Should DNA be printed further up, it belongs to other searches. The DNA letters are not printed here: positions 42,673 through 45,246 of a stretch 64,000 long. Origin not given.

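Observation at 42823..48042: Tandem secreted PL8-family glycosaminoglycan lyases (hyaluronidase/chondroitinase-like)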

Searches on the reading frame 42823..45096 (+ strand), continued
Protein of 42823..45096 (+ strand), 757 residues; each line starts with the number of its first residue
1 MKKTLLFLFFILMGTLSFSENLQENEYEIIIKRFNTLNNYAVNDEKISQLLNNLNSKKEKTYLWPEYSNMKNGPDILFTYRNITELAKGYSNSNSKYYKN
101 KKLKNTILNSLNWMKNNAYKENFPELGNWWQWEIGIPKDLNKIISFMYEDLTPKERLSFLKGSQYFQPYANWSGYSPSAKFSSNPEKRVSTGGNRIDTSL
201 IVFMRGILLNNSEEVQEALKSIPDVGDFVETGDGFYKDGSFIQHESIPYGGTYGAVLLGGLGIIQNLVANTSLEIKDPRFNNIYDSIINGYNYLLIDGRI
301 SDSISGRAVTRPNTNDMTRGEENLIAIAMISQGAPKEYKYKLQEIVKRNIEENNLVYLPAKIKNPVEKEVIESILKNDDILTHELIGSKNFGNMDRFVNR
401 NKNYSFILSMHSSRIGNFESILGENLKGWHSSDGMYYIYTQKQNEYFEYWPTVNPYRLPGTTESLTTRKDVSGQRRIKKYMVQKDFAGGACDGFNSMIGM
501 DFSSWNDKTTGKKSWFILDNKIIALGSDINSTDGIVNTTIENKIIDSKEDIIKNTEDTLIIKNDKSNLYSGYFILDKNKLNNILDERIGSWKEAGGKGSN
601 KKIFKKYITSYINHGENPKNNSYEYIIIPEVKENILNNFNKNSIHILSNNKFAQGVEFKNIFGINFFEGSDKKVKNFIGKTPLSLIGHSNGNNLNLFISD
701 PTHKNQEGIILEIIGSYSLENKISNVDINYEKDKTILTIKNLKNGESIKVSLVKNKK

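Call 22: find_encoding_contigs(protein=P0054, flank=10000, max_places=2)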
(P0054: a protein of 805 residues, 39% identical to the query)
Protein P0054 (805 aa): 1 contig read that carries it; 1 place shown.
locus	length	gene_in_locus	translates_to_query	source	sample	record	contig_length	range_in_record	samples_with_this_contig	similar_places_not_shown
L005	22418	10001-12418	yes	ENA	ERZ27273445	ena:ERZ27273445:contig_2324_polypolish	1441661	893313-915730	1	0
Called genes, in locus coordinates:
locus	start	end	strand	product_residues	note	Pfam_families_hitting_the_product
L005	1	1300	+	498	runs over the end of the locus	PF01970:TctA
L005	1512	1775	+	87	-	PF06857:ACP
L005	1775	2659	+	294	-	PF03328:HpcH_HpaI, PF22484:DUF6986 (weak), PF15617:C-C_Bond_Lyase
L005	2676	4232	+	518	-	PF04223:CitF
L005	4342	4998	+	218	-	PF00392:GntR, PF07729:FCD (weak)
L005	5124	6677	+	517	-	PF03460:NIR_SIR_ferr, PF01077:NIR_SIR, PF03460:NIR_SIR_ferr, PF01077:NIR_SIR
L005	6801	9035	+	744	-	PF00330:Aconitase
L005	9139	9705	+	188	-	PF00265:TK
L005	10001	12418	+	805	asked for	PF08124:Lyase_8_N, PF09093:Lyase_catalyt (weak), PF02278:Lyase_8, PF02884:Lyase_8_C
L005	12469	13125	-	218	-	PF00392:GntR, PF07729:FCD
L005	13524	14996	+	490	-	PF02378:PTS_EIIC, PF00367:PTS_EIIB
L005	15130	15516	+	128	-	PF00293:NUDIX, PF14815:NUDIX_4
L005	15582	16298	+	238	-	PF04402:SIMPL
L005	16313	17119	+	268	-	PF08543:Phos_pyr_kin, PF00294:PfkB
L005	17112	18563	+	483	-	PF02581:TMP-TENI, PF02110:HK, PF08543:Phos_pyr_kin (weak)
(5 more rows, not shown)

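Call 24: find_homologous_proteins(query=L002:1976-3166:+)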
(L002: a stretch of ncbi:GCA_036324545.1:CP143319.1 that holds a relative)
Query L002:1976-3166:+ (396 aa): 6550 proteins with E <= 0.001 among 8000 candidates; the best 120 are listed.
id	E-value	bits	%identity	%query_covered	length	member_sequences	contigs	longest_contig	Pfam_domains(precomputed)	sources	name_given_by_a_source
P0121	2.2e-272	921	98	100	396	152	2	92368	PF07470.20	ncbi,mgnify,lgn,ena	ncbi:MAG: glycoside hydrolase family 88 protein [Cetobacterium sp.]|mgnify:CR=1 FL=1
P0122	1.2e-250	850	91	100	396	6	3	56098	PF07470.20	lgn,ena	-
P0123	3.9e-246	835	89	100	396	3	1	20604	PF07470.20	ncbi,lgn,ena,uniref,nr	ncbi:glycoside hydrolase family 88 protein [uncultured Cetobacterium sp.]|uniref:glycoside hydrolase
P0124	6.0e-238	808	85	100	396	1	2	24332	PF07470.20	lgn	-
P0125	2.2e-215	733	77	100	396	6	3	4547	PF07470.20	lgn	-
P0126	3.5e-214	729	76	100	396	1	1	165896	PF07470.20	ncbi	ncbi:glycoside hydrolase family 88 protein [Cetobacterium ceti]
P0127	4.0e-214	729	76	100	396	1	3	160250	PF07470.20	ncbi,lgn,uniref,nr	ncbi:unsaturated chondroitin disaccharide hydrolase [Cetobacterium ceti]|uniref:Unsaturated chondroi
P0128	2.4e-213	727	76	100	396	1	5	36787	PF07470.20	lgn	-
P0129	1.0e-212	725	75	100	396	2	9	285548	PF07470.20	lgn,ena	-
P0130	1.3e-212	724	76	100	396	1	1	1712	PF07470.20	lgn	-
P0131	2.3e-205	700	72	100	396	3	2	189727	PF07470.20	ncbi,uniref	ncbi:glycoside hydrolase family 88 protein [Cetobacterium sp. SF1]|uniref:glycoside hydrolase family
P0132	1.2e-192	659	72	96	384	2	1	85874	PF07470.20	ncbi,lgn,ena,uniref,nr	ncbi:glycoside hydrolase family 88 protein [Cetobacterium sp. ZWU0022]|uniref:glycoside hydrolase fa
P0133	1.0e-189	649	67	100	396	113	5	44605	PF07470.20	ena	-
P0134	2.5e-186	638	65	100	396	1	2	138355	PF07470.20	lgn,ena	-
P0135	6.8e-186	636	65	100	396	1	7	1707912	PF07470.20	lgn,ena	-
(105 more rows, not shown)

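Call 25: find_encoding_contigs(protein=P0127, flank=10000, max_places=3)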
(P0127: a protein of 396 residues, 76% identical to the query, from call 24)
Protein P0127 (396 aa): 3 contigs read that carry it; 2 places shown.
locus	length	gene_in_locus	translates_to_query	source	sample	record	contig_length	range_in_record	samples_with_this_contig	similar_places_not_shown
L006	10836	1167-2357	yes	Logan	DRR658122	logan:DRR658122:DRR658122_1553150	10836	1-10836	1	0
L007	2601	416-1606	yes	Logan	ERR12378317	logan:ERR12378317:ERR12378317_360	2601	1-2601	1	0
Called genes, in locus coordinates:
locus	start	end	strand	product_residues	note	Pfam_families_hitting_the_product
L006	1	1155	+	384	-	?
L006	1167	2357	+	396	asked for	PF07470:Glyco_hydro_88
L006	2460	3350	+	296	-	PF00892:EamA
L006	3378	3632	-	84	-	PF03776:MinE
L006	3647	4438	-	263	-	PF00142:Fer4_NifH (weak), PF01656:CbiA, PF02374:ArsA_ATPase, PF06564:CBP_BcsQ, PF09140:MipZ, PF10609:ParA, PF13614:AAA_31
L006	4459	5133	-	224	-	PF05209:MinC_N (weak), PF22642:MinC_N_1, PF03961:FapA (weak), PF03775:MinC_C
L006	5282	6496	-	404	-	PF01773:Nucleos_tra2_N, PF07670:Gate, PF07662:Nucleos_tra2_C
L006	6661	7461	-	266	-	PF05116:S6PP, PF08282:Hydrolase_3, PF13419:HAD_2 (faint), PF00702:Hydrolase (weak)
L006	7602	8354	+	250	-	PF08220:HTH_DeoR, PF08279:HTH_11, PF00455:DeoRC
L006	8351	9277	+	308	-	PF00294:PfkB, PF08543:Phos_pyr_kin (weak)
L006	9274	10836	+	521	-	?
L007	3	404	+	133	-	?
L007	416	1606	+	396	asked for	PF07470:Glyco_hydro_88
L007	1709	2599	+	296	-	PF00892:EamA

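Call 26: find_encoding_contigs(protein=P0001, flank=10000, max_places=3)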
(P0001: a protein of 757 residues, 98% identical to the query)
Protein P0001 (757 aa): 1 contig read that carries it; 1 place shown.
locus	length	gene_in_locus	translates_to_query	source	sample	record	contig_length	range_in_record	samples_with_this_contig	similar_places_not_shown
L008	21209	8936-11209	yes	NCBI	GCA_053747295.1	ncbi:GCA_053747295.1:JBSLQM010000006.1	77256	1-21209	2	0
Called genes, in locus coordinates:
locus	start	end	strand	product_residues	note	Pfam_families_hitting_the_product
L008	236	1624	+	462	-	PF01235:Na_Ala_symp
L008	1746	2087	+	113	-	-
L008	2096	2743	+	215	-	PF00072:Response_reg, PF00486:Trans_reg_C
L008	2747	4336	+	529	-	PF00672:HAMP (faint), PF00512:HisKA, PF02518:HATPase_c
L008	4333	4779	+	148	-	PF00188:CAP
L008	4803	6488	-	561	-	PF04205:FMN_bind, PF07992:Pyr_redox_2 (faint), PF00890:FAD_binding_2, PF01494:FAD_binding_3, PF03486:HI0933_like, PF12831:FAD_oxidored, PF13450:NAD_binding_8 (weak), PF13738:Pyr_redox_3, +3 more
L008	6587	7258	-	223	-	PF03009:GDPD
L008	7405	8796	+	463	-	PF00324:AA_permease, PF13520:AA_permease_2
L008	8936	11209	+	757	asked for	PF08124:Lyase_8_N, PF02278:Lyase_8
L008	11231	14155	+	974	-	PF09092:Lyase_N, PF09093:Lyase_catalyt, PF02278:Lyase_8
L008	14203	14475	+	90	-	PF01541:GIY-YIG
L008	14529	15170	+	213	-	PF02589:LUD_dom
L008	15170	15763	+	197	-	PF02589:LUD_dom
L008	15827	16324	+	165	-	PF00258:Flavodoxin_1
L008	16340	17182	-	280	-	PF03502:Channel_Tsx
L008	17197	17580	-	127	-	PF03610:EIIA-man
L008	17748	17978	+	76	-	PF13619:KTSC (weak)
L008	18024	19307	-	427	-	PF00324:AA_permease, PF13520:AA_permease_2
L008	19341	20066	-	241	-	PF07722:Peptidase_C26, PF00117:GATase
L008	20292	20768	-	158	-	PF00565:SNase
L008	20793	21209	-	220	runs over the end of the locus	PF04397:LytTR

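Call 27: find_encoding_contigs(protein=P0126, flank=10000, max_places=3)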
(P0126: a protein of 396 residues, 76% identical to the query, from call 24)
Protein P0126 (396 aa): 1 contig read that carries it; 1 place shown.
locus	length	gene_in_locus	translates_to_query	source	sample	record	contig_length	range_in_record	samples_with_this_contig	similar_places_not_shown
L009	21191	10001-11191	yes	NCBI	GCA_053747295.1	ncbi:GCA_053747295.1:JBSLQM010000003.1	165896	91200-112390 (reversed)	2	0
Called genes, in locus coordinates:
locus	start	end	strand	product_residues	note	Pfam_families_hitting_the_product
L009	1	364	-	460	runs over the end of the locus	PF00884:Sulfatase, PF01663:Phosphodiest (faint), PF16347:SGSH_C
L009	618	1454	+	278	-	PF04962:KduI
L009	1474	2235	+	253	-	PF00106:adh_short, PF08659:KR, PF13561:adh_short_C2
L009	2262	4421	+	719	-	PF12833:HTH_18, PF00165:HTH_AraC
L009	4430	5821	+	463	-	PF00884:Sulfatase, PF01663:Phosphodiest, PF16347:SGSH_C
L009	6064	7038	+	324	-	PF00528:BPD_transp_1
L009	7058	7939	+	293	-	PF00528:BPD_transp_1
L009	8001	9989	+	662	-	PF16889:Hepar_II_III_N, PF05426:Alginate_lyase (weak), PF07940:Hepar_II_III_C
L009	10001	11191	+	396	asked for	PF07470:Glyco_hydro_88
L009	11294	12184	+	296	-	PF00892:EamA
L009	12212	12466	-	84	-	PF03776:MinE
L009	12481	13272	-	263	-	PF00142:Fer4_NifH (weak), PF01656:CbiA, PF02374:ArsA_ATPase, PF06564:CBP_BcsQ, PF09140:MipZ, PF10609:ParA, PF13614:AAA_31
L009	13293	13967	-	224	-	PF05209:MinC_N (weak), PF22642:MinC_N_1, PF03961:FapA (weak), PF03775:MinC_C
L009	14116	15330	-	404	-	PF01773:Nucleos_tra2_N, PF07670:Gate, PF07662:Nucleos_tra2_C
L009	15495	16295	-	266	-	PF05116:S6PP (weak), PF08282:Hydrolase_3, PF12710:HAD (faint), PF13419:HAD_2 (faint), PF00702:Hydrolase (weak), PF05116:S6PP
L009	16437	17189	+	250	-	PF08220:HTH_DeoR, PF08279:HTH_11, PF00455:DeoRC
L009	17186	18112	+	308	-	PF00294:PfkB, PF08543:Phos_pyr_kin (weak)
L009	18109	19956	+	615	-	PF00359:PTS_EIIA_2, PF02302:PTS_IIB, PF25554:PTS_EIIB_BC_N, PF02378:PTS_EIIC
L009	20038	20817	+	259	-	PF01925:TauE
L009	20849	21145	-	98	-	-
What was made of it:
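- On Fusobacterial glycosaminoglycan utilisation system (Streptobacillus type): KduI, KduD and two sulfatases lie next to GH88 in C. ceti assembly GCA_053747295.1 (L009, call 27).
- The missing genes are present elsewhere in a C. ceti genome (call 27).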

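Call 40: search_protein_families(library=ncbifam, proteins=[L009:8001-9989:+, L002:13766-15304:+], max_evalue=0.001)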
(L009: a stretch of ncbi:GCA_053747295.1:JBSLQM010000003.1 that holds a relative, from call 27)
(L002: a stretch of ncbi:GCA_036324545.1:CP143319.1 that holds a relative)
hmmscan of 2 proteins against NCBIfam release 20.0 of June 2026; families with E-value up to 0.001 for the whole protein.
L009:8001-9989:+ (662 aa): 2 families
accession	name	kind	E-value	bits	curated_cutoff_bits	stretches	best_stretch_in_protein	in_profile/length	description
NF045573.1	Hepsulflyase_CFB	equivalog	6.3e-32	110.6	700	1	26-589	80-624/651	heparin-sulfate lyase HepC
NF045572.1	Hepsulflyase_bctds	equivalog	5.2e-18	65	600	1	31-282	108-364/706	heparin-sulfate lyase HepC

L002:13766-15304:+ (512 aa): 0 families

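Call 41: search_protein_families(library=pfam, proteins=[L002:13766-15304:+, L002:4666-9984:+, L003:8094-9992:+], max_evalue=0.001)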
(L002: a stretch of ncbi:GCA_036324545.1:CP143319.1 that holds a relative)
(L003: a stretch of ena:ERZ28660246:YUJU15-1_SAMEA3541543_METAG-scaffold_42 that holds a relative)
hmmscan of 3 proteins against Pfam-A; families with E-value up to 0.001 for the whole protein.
L002:13766-15304:+ (512 aa): 1 family
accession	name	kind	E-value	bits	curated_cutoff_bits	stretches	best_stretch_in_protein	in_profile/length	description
PF12010.13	DUF3502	-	0.00017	22.4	24.4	1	456-508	16-68/69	Domain of unknown function (DUF3502)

L002:4666-9984:+ (1772 aa): 0 families

L003:8094-9992:+ (632 aa): 2 families
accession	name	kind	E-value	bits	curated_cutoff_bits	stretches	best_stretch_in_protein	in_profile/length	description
PF03797.25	Autotransporter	-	1.6e-14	54.7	26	1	80-300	18-255/255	Autotransporter beta-domain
PF13505.12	OMP_b-brl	-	2.2e-05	25.2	28.7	0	125-318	44-173/175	Outer membrane protein beta-barrel domain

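Call 53: search_protein_families(library=pfam, proteins=[L003:16773-18593:-], max_evalue=0.01)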
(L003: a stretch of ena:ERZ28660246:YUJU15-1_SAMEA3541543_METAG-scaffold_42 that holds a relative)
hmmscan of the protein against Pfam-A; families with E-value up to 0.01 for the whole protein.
L003:16773-18593:- (606 aa): 2 families
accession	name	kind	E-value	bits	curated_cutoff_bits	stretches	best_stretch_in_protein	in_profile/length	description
PF08124.17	Lyase_8_N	-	2.9e-57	194.6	24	1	20-327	23-318/323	Polysaccharide lyase family 8, N terminal alpha-helical domain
PF02278.25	Lyase_8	-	2.9e-33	115.9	27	1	374-571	2-204/254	Polysaccharide lyase family 8, super-sandwich domain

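Call 55: list_cluster_members(proteins=[window:42823-45096:+, window:45118-48042:+])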
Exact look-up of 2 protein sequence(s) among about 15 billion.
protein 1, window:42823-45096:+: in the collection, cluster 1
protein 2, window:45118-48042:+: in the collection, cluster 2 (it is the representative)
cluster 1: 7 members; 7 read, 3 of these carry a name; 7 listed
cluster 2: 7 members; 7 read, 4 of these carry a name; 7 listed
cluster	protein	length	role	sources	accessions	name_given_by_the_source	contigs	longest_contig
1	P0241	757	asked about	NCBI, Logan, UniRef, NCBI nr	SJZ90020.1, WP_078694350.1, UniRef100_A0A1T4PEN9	hyaluronate lyase [Cetobacterium ceti] | Hyaluronate lyase n=1 Tax=Cetobacterium ceti TaxID=180163 RepID=A0A1T4PEN9_9FUSO | polysaccharide lyase 8 family protein [Cetobacterium ceti]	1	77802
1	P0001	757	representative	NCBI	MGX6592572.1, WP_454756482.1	polysaccharide lyase 8 family protein [Cetobacterium ceti]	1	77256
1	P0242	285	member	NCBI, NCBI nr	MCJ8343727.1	MAG: hypothetical protein MJH09_12925, partial [Cetobacterium sp.] | hypothetical protein [Cetobacterium sp.]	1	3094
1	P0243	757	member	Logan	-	-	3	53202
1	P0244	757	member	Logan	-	-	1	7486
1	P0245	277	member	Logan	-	-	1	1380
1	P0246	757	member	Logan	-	-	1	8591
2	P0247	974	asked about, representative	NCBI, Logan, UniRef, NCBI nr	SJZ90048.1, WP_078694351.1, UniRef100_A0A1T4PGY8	chondroitin-sulfate-ABC endolyase/exolyase [Cetobacterium ceti] | Chondroitin-sulfate-ABC endolyase/exolyase n=1 Tax=Cetobacterium ceti TaxID=180163 ... | chondroitinase family polysaccharide lyase [Cetobacterium ceti]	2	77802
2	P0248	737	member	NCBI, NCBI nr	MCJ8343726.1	MAG: hypothetical protein MJH09_12920, partial [Cetobacterium sp.] | hypothetical protein [Cetobacterium sp.]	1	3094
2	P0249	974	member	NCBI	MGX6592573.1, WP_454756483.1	chondroitinase family polysaccharide lyase [Cetobacterium ceti]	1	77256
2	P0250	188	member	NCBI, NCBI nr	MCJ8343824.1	MAG: hypothetical protein MJH09_13435, partial [Cetobacterium sp.] | hypothetical protein [Cetobacterium sp.]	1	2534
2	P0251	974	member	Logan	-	-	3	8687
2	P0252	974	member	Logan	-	-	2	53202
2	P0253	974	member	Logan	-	-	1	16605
